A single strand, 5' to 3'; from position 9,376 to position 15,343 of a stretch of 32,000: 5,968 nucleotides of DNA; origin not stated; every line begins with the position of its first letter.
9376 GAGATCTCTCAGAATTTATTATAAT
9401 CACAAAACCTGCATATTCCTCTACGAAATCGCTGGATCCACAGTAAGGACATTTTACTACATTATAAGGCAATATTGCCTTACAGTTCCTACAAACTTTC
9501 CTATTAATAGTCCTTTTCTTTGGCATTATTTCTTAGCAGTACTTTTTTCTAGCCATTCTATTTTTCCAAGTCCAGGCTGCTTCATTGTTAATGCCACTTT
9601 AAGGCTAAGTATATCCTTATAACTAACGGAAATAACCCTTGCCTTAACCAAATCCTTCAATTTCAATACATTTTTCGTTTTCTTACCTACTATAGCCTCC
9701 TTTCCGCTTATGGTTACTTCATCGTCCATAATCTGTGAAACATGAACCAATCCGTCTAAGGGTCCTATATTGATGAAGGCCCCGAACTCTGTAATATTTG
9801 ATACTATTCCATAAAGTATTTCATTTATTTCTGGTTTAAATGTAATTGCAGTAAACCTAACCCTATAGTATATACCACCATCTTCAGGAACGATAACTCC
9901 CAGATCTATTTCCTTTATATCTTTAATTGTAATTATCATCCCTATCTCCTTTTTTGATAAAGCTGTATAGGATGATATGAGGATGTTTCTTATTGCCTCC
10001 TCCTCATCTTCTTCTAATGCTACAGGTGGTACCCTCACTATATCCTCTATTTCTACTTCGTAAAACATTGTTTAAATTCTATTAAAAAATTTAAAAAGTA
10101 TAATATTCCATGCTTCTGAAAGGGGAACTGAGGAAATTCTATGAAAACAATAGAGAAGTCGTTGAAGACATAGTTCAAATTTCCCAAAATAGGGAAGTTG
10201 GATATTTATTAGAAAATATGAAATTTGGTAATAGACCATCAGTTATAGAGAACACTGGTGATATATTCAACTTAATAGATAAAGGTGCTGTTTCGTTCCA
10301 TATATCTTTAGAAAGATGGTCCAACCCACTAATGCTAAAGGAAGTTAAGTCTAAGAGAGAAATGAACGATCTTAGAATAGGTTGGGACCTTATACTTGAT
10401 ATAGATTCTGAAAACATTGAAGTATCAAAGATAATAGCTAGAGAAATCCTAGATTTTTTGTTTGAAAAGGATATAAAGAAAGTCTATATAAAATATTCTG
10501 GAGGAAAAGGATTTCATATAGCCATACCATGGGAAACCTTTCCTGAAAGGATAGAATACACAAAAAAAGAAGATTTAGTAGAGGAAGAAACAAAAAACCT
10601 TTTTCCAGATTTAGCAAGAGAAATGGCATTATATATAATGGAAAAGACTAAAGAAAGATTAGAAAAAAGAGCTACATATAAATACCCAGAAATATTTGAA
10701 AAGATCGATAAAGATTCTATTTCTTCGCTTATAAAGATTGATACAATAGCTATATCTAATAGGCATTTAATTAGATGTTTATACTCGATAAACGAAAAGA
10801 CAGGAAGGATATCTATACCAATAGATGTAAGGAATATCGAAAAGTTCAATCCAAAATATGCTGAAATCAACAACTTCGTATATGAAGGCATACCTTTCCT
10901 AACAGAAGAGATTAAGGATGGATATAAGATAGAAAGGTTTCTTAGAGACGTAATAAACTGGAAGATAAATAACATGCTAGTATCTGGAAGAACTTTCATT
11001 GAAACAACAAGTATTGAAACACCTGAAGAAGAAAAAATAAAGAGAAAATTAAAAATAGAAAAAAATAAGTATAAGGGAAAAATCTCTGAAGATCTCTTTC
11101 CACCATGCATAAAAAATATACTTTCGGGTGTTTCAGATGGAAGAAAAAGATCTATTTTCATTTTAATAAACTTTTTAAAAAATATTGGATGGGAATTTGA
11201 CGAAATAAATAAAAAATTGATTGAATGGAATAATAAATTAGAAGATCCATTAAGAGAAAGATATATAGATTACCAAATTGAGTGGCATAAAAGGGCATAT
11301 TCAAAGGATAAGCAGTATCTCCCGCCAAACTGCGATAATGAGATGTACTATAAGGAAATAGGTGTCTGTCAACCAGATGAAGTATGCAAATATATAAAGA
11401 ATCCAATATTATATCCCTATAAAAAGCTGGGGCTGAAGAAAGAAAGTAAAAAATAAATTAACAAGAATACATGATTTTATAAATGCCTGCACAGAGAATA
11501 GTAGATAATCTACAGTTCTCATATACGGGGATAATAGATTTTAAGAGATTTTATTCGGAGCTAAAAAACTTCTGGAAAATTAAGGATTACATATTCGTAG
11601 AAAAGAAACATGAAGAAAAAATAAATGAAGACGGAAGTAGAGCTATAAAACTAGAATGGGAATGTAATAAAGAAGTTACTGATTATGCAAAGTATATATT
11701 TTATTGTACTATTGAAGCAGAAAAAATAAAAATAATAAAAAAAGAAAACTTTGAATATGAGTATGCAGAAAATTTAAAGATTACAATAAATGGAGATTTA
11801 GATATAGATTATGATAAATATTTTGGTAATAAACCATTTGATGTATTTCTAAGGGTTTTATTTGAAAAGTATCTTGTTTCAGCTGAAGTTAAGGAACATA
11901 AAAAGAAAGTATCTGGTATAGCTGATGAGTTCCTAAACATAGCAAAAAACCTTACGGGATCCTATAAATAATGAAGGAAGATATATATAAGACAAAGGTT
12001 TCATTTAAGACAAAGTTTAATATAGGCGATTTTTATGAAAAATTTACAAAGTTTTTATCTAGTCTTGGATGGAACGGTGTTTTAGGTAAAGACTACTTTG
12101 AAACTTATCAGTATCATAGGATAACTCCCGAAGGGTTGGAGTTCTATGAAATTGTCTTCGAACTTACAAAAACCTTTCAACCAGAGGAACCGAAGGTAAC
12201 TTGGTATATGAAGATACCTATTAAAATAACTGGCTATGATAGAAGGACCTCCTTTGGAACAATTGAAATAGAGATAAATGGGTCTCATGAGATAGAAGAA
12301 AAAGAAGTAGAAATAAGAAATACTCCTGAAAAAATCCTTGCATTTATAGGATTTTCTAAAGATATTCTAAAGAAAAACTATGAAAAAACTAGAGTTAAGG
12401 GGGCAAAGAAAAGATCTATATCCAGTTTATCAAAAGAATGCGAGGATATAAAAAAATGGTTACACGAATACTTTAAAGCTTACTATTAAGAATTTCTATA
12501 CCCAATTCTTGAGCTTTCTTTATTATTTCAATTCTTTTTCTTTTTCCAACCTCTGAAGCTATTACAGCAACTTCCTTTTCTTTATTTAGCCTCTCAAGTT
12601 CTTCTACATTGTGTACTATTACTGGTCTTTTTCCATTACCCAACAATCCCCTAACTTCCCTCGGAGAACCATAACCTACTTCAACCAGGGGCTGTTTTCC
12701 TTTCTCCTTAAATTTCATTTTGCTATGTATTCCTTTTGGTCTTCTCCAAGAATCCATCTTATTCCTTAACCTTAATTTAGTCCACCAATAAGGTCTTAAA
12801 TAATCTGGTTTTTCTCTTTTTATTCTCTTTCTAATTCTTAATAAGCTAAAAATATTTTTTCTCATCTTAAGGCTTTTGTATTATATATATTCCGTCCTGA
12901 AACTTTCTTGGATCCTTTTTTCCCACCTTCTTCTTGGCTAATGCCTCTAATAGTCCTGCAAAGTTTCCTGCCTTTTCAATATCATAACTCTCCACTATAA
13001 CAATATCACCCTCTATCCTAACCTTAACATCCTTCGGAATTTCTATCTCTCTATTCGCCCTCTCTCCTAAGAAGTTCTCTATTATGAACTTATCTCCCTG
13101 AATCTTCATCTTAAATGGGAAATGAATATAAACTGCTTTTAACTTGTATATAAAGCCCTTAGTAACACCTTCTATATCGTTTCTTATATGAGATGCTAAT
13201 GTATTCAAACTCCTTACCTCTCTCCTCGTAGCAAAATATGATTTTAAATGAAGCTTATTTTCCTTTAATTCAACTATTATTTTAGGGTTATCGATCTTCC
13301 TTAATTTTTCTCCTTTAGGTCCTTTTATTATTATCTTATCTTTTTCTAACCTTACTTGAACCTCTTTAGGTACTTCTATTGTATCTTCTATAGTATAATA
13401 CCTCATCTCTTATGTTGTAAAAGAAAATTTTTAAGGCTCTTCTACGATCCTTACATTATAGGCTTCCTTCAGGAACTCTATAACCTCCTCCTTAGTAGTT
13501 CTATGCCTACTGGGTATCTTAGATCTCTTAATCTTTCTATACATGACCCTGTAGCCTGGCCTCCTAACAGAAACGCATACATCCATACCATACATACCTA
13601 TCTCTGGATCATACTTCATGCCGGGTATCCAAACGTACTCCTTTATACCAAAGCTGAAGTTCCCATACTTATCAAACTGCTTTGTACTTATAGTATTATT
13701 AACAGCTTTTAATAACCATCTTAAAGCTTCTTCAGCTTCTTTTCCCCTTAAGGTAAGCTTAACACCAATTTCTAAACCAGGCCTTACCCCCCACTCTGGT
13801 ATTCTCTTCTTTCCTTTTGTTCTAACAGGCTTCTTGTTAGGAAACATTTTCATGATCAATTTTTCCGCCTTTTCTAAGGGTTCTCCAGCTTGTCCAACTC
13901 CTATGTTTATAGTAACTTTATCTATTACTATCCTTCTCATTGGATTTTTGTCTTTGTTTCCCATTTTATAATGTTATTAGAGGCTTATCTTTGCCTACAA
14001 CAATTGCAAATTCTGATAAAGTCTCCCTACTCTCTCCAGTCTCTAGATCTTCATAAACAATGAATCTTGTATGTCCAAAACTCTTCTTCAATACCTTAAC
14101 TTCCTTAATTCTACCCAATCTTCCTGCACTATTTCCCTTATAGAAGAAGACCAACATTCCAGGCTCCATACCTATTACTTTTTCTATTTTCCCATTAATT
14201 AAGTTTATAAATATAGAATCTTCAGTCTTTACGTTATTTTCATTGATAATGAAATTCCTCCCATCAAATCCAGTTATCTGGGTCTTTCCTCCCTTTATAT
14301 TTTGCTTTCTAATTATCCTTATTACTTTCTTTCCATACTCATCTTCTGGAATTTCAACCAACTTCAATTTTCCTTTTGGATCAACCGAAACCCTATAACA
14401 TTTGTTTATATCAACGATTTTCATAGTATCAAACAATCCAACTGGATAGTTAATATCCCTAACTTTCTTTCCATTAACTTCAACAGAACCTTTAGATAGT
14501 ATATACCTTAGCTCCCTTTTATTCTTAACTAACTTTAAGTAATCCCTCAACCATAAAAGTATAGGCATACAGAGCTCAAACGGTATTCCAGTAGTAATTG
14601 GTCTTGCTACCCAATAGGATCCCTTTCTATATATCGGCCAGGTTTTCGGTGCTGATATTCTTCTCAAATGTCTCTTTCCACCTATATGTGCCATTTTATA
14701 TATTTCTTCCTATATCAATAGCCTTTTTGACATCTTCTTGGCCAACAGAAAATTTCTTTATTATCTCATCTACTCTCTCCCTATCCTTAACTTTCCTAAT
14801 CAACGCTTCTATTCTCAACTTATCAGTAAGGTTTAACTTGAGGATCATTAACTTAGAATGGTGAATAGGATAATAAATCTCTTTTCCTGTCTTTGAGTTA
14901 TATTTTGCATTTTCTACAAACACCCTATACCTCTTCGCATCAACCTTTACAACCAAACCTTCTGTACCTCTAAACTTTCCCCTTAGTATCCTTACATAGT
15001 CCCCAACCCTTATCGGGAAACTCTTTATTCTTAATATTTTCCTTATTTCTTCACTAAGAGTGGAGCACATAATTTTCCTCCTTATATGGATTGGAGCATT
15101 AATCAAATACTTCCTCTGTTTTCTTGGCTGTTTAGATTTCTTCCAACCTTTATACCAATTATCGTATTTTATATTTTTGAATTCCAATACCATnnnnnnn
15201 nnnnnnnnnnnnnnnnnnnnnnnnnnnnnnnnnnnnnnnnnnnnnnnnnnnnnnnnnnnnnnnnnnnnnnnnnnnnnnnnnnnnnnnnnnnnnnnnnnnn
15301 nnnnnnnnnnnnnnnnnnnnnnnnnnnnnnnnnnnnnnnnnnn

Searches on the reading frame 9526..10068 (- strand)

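Call 88: search_protein_families(library=pfam, proteins=[window:9526-10068:-], max_evalue=0.001)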
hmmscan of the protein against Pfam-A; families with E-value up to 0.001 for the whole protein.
window:9526-10068:- (180 aa): 2 families
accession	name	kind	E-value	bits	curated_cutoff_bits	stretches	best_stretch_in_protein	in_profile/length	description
PF00575.29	S1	-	4.4e-12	46.7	22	1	78-150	1-64/74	S1 RNA binding domain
PF03876.22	SHS2_Rpb7-N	-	7.6e-09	36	24.8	1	8-64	1-57/57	SHS2 domain found in N terminus of Rpb7p/Rpc25p/MJ0397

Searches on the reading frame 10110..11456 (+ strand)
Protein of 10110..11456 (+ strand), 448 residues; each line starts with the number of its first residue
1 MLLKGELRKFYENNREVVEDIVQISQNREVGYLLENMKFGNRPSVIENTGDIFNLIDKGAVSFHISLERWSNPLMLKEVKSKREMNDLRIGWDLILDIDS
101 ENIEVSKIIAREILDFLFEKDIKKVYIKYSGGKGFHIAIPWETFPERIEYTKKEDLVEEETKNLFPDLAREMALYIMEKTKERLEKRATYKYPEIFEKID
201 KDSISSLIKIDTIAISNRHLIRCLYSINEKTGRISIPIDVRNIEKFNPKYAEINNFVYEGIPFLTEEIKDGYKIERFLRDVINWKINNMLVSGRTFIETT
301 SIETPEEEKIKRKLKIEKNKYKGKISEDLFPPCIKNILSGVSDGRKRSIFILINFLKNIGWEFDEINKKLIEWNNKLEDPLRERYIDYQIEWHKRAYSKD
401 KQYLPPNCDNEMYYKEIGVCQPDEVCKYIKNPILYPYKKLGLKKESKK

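Call 88: search_protein_families(library=pfam, proteins=[window:10110-11456:+], max_evalue=0.001)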
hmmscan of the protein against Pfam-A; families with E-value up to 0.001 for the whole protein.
window:10110-11456:+ (448 aa): 3 families
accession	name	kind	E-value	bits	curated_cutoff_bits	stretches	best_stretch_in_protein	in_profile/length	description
PF04104.19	DNA_primase_lrg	-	4.7e-13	49.5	22.4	1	301-410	86-190/266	Eukaryotic and archaeal DNA primase, large subunit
PF01896.25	DNA_primase_S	-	1.7e-06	28.9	26.8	1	106-240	23-163/163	DNA primase small subunit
PF21686.3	LigD_Prim-Pol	-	0.00011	22.3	27.4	1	45-147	69-158/254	LigD, primase-polymerase domain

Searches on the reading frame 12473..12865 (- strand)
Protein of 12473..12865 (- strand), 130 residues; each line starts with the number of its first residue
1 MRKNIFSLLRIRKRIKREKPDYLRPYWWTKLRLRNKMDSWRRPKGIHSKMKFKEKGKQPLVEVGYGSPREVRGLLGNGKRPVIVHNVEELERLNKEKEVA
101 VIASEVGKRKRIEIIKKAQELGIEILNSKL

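Call 88: search_protein_families(library=pfam, proteins=[window:12473-12865:-], max_evalue=0.001)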
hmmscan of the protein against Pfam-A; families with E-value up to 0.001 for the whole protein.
window:12473-12865:- (130 aa): 1 family
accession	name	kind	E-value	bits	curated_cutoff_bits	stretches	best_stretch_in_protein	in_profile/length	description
PF01655.23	Ribosomal_L32e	-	3.4e-34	117.8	25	1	20-127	2-108/108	Ribosomal protein L32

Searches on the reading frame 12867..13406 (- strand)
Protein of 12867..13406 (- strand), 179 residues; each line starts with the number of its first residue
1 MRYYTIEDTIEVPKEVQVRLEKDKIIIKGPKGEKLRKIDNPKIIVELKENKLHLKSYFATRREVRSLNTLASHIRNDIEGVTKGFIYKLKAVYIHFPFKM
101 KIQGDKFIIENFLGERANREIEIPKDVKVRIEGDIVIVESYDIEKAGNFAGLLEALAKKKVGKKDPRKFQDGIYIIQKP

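Call 88: search_protein_families(library=pfam, proteins=[window:12867-13406:-], max_evalue=0.001)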
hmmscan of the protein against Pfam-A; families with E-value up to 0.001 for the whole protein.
window:12867-13406:- (179 aa): 1 family
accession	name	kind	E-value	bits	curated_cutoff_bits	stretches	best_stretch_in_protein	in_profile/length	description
PF00347.28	Ribosomal_L6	-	4.2e-17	63.1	27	2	96-171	1-79/80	Ribosomal protein L6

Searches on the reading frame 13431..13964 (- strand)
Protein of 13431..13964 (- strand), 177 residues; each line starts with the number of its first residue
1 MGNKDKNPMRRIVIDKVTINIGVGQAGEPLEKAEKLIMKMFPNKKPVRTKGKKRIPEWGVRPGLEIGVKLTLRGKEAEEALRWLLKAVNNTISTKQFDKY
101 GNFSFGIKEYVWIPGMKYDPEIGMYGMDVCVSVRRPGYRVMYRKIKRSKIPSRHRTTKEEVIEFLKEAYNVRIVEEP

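Call 88: search_protein_families(library=pfam, proteins=[window:13431-13964:-], max_evalue=0.001)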
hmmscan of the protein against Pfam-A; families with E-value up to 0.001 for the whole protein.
window:13431-13964:- (177 aa): 2 families
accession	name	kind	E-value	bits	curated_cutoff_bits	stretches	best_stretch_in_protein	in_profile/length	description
PF00673.26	Ribosomal_L5_C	-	3.3e-19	69.2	27.8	1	65-153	1-82/94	ribosomal L5P family C-terminus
PF00281.24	Ribosomal_L5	-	1e-14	55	34.9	1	7-61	1-57/57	Ribosomal protein L5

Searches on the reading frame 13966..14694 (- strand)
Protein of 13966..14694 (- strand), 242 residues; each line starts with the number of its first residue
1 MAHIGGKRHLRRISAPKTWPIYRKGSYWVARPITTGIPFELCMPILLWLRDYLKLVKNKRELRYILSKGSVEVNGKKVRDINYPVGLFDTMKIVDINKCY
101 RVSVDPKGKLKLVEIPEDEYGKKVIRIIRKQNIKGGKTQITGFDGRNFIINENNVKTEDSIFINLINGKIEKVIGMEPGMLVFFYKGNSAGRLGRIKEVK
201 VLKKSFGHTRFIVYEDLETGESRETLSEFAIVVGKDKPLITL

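Call 88: search_protein_families(library=pfam, proteins=[window:13966-14694:-], max_evalue=0.001)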
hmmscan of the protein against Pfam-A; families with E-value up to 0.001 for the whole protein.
window:13966-14694:- (242 aa): 4 families
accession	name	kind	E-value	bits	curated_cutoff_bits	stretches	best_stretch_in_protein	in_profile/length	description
PF00900.26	Ribosomal_S4e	-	6e-18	64.8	25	1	97-170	2-75/75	Ribosomal family S4e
PF08071.17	RS4NT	-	8.7e-10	38.9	27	1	5-32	2-29/37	RS4NT (NUC023) domain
PF01479.30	S4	-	5.3e-06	26.5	22.8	1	53-89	10-46/48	S4 domain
PF22421.1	SYY_C-terminal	-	0.00057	20.2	27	0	49-86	25-61/83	Tyrosine--tRNA ligase SYY-like C-terminal domain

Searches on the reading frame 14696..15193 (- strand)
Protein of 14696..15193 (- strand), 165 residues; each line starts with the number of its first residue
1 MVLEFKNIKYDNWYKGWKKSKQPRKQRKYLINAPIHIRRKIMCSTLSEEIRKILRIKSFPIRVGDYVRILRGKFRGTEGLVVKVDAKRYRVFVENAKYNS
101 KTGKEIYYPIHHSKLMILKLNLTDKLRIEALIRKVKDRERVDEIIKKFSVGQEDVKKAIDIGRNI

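Call 88: search_protein_families(library=pfam, proteins=[window:14696-15193:-], max_evalue=0.001)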
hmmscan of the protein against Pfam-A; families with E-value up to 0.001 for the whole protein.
window:14696-15193:- (165 aa): 2 families
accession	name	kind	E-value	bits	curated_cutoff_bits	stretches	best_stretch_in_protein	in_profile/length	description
PF16906.11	Ribosomal_L26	-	1.4e-23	83.6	28.8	1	20-134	1-82/82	Ribosomal proteins L26 eukaryotic, L24P archaeal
PF00467.35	KOW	-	1.2e-09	38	22.3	1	63-94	1-32/32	KOW motif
